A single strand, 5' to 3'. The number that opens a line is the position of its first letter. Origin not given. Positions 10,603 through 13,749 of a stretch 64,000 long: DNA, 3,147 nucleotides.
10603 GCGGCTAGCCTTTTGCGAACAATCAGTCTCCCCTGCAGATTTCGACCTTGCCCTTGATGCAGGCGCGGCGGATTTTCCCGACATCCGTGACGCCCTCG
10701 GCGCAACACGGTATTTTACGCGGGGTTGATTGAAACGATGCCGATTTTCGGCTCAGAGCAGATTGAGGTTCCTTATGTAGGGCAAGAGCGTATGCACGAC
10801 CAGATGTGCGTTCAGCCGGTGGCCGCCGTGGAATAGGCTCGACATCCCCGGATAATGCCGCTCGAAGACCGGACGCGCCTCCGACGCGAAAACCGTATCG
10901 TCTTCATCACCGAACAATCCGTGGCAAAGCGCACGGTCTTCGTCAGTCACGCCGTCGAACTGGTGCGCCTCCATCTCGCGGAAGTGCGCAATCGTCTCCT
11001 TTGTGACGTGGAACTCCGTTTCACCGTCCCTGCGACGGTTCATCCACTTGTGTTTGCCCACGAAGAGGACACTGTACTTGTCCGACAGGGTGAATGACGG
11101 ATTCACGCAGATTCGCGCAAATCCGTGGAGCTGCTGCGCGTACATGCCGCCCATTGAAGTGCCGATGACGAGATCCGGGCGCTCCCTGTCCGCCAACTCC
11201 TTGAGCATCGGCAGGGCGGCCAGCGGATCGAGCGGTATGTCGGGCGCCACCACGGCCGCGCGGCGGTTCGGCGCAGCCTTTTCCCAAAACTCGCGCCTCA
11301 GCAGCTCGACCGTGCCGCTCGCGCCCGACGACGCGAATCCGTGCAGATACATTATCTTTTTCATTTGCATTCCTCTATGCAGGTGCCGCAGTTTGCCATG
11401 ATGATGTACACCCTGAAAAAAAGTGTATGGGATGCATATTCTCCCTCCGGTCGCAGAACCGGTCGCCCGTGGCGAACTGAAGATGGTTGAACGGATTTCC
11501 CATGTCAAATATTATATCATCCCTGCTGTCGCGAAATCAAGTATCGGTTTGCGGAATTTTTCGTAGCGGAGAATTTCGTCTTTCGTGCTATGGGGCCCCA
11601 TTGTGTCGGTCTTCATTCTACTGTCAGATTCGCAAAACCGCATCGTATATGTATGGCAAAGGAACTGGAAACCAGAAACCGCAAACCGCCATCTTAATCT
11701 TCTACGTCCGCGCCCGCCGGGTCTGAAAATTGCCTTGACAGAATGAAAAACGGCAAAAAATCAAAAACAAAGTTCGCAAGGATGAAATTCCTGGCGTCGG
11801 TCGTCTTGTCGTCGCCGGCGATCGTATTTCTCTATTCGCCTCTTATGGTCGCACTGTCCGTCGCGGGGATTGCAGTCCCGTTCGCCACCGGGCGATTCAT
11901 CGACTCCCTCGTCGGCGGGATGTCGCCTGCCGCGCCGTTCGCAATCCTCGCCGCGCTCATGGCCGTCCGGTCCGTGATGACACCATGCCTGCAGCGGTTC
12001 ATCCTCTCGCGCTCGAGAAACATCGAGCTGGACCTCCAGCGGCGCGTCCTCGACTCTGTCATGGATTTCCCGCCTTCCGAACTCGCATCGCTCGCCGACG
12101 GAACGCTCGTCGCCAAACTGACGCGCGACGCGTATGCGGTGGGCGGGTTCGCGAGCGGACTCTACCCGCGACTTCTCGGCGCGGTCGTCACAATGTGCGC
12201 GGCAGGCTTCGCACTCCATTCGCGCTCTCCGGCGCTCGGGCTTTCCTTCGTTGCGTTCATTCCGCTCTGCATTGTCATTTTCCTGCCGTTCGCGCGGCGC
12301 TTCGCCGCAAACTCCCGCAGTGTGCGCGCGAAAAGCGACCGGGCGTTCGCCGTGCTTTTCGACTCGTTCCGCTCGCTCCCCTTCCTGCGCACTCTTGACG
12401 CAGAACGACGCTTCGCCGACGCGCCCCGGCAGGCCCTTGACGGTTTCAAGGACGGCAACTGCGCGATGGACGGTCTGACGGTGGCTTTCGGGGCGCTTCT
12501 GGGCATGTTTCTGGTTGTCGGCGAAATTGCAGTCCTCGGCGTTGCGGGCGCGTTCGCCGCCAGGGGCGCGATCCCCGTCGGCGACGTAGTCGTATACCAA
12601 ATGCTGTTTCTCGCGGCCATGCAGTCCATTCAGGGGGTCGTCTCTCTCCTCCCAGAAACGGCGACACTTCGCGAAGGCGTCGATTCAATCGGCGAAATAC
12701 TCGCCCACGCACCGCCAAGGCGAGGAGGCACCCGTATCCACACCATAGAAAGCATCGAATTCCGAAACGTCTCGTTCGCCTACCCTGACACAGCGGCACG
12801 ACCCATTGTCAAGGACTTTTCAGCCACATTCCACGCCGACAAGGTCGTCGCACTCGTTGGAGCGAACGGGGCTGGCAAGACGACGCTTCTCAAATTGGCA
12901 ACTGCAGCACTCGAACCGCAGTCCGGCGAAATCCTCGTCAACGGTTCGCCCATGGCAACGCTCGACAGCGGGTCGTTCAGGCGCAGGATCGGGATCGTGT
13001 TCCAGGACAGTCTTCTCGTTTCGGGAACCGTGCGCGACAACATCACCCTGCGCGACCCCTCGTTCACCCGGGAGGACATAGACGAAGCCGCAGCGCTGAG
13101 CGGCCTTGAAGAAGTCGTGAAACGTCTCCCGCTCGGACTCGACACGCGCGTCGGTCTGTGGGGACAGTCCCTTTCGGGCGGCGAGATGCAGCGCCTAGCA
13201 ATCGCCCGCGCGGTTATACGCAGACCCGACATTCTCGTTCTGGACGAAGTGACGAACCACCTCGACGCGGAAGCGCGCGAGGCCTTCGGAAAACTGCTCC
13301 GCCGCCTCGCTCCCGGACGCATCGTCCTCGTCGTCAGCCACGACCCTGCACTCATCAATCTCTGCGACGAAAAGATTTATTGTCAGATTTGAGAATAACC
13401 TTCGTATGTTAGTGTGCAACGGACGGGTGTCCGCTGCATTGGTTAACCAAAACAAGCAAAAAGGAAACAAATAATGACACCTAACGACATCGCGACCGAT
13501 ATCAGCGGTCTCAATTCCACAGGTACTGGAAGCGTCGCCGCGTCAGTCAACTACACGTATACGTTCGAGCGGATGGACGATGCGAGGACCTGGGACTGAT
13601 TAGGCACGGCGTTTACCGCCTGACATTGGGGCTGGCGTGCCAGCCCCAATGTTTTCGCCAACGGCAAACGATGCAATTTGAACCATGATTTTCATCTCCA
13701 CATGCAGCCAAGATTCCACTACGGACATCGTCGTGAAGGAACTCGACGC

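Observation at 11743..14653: Compact graspetide-type RiPP locus with an unannotated 41-aa precursor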

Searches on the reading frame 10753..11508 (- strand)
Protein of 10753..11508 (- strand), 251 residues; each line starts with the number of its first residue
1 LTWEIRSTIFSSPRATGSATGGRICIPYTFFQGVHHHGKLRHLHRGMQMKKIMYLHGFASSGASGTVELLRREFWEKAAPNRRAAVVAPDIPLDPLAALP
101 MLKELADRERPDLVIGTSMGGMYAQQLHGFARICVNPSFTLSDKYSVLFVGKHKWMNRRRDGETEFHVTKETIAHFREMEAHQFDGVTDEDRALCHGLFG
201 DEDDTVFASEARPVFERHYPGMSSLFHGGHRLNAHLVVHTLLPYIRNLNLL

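Call 3: search_protein_families(library=pfam, proteins=[window:10753-11508:-], max_evalue=0.01)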
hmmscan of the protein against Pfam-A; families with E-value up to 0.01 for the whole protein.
window:10753-11508:- (251 aa): 2 families
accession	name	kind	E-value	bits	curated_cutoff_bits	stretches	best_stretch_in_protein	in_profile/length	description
PF05728.18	UPF0227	-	2.6e-08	34.4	21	1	51-143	1-95/187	Uncharacterised protein family (UPF0227)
PF12697.13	Abhydrolase_6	-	0.00016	22.9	26.3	1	55-189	4-125/217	Alpha/beta hydrolase family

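Call 4: search_protein_families(library=ncbifam, proteins=[window:10753-11508:-], max_evalue=0.01)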
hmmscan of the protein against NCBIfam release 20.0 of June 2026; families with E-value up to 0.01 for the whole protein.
window:10753-11508:- (251 aa): 1 family
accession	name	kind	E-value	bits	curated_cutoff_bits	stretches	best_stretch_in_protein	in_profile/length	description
NF008291.0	PRK11071.1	equivalog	7.8e-08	32.2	252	1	49-140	1-94/193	esterase YqiA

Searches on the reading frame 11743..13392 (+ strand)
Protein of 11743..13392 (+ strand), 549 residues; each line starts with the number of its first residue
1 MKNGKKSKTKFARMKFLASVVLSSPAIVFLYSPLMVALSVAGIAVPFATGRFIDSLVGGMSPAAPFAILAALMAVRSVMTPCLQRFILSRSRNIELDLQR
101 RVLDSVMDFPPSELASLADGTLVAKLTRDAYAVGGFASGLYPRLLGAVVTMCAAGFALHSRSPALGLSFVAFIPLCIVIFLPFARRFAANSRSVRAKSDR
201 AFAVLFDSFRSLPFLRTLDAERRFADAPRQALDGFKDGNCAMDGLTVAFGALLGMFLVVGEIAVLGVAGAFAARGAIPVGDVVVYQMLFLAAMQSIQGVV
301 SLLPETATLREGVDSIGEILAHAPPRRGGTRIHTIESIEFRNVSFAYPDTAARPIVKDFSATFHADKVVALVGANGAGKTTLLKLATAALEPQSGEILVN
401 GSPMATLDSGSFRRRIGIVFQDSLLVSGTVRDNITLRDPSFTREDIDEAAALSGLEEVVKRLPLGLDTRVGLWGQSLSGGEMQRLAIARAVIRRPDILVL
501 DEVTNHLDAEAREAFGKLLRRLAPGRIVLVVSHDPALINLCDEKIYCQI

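Call 3: search_protein_families(library=pfam, proteins=[window:11743-13392:+], max_evalue=0.01)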
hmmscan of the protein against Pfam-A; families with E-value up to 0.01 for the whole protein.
window:11743-13392:+ (549 aa): 13 families
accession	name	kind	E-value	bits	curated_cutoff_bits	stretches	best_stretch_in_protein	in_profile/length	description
PF00005.33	ABC_tran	-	4.4e-32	112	25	1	357-505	2-137/137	ABC transporter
PF00664.28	ABC_membrane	-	1.6e-21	77.7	28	1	36-294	9-272/274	ABC transporter transmembrane region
PF13304.12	AAA_21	-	2.7e-13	51.1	27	2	482-539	242-304/304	AAA domain, putative AbiEii toxin, Type IV TA system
PF02463.25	SMC_N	-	1.2e-07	31.8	40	1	366-543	24-207/220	RecF/RecN/SMC N terminal domain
PF13401.12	AAA_22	-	4.3e-05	24.3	27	1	366-530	5-121/130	AAA domain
PF13604.12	AAA_30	-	0.0011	19.2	27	1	365-398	17-50/191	AAA domain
PF13191.12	AAA_16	-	0.0024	18.8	32.6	1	367-529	25-166/167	AAA ATPase domain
PF25199.1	nSTAND_NTPase5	-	0.0031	17.8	34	0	354-392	23-68/145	Novel STAND NTPase 5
PF13555.12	AAA_29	-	0.0044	17.2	27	1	361-396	17-51/61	P-loop containing region of AAA domain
PF13476.12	AAA_23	-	0.0069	17.5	27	1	363-392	17-45/201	AAA domain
PF04310.18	MukB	-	0.0078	16.4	23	0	359-395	18-55/226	MukB N-terminal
PF13173.12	AAA_14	-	0.0089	16.5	27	0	366-398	2-34/129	AAA domain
PF06414.18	Zeta_toxin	-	0.0089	15.9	22.3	0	364-400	14-50/199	Zeta toxin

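Call 4: search_protein_families(library=ncbifam, proteins=[window:11743-13392:+], max_evalue=0.01)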
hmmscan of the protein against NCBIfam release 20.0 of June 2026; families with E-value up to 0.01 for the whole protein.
window:11743-13392:+ (549 aa): 194 families (the best 25 are shown)
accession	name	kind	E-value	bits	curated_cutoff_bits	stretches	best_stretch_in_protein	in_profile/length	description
TIGR02857.1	CydD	equivalog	3.4e-71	240.8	435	1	39-545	16-527/529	thiol reductant ABC exporter subunit CydD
TIGR03375.1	type_I_sec_LssB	subfamily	5.9e-64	216.5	693.1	1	167-543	291-670/696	type I secretion system permease/ATPase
TIGR02203.1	MsbA_lipidA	equivalog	1.3e-59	202.2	602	1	68-543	60-537/572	lipid A export permease/ATP-binding protein MsbA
TIGR00958.1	3a01208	subfamily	2.3e-59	201.4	874.6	1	34-543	169-682/711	antigen peptide transporter 2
TIGR02204.1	MsbA_rel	hypoth_equivalog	2.2e-58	198.3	780.4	1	40-543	32-543/576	ABC transporter, permease/ATP-binding protein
TIGR03797.1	NHLM_micro_ABC2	equivalog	6.8e-58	196.7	709.4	1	34-539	144-649/686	NHLP bacteriocin export ABC transporter permease/ATPase subunit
TIGR03796.1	NHLM_micro_ABC1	equivalog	3e-57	194.3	853.3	1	9-545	137-682/710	NHLP family bacteriocin export ABC transporter peptidase/permease/ATPase subunit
TIGR01846.1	type_I_sec_HlyB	subfamily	6.1e-55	186.8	725.55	1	34-543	147-660/694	type I secretion system permease/ATPase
TIGR02868.1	CydC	equivalog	1.8e-53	182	329.05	1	101-535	91-530/530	thiol reductant ABC exporter subunit CydC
NF010178.0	PRK13657.1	equivalog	3.9e-53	180.8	733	1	262-538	255-533/588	glucan ABC transporter ATP-binding protein/ permease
NF045513.1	HepA_fam_ABC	equivalog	1.2e-50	172.6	725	1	84-542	116-576/610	heterocyst formation ABC transporter subunit HepA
NF052233.1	CphA_assoc_ABC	equivalog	2.1e-47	162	880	1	29-534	200-702/766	cyanophycin metabolism-associated ABC transporter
TIGR01842.1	type_I_sec_PrtD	subfamily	5.8e-47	160.4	510.15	1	245-543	223-522/544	type I secretion system permease/ATPase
NF008364.0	PRK11160.1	equivalog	5.7e-45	154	630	1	104-539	101-539/575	heme ABC transporter ATP-binding protein/permease CydC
NF008381.0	PRK11176.1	equivalog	5.3e-44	150.6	867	1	336-544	340-548/582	lipid A ABC transporter ATP-binding protein/permease MsbA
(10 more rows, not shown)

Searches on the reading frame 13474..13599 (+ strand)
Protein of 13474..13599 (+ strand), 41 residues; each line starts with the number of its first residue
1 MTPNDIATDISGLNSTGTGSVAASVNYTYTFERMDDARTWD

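Call 3: search_protein_families(library=pfam, proteins=[window:13474-13599:+], max_evalue=0.01)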
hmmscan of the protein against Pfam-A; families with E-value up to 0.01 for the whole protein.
window:13474-13599:+ (41 aa): 0 families

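Call 4: search_protein_families(library=ncbifam, proteins=[window:13474-13599:+], max_evalue=0.01)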
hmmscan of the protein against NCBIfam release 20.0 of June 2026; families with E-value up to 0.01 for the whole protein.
window:13474-13599:+ (41 aa): 0 families

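Call 69: find_homologous_proteins(query=A4, max_evalue=0.001)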
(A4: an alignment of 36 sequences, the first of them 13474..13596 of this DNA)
Query A4 (36 sequences) (41 aa, profile of the alignment): 188 proteins with E <= 0.001 among 260 candidates; the best 120 are listed.
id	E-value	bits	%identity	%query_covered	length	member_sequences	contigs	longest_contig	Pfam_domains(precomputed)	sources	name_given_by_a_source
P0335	1.1e-19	89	51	100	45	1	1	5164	-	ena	-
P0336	3.8e-19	87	49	100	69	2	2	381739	-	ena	-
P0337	4.3e-19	87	56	100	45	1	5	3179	-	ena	-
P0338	5.8e-19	86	47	100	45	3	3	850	-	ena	-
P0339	7.7e-19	86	54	100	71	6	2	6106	-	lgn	-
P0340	9.7e-19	85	50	100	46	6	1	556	-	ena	-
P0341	1.6e-18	85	53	100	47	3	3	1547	-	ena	-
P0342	2.0e-18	84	49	100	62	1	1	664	-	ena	-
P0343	5.0e-18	83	41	100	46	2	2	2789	-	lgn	-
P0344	6.7e-18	83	76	100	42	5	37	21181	-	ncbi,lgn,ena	-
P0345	1.0e-17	82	47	100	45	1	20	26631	-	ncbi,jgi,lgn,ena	-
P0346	1.1e-17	82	47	100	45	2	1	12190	-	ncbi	-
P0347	1.5e-17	82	44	100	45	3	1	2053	-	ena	-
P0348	1.9e-17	81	66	100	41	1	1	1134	-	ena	-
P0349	2.0e-17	81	47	100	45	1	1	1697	-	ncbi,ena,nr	ncbi:MAG: hypothetical protein IKO55_06610 [Kiritimatiellae bacterium]|nr:hypothetical protein [Kiri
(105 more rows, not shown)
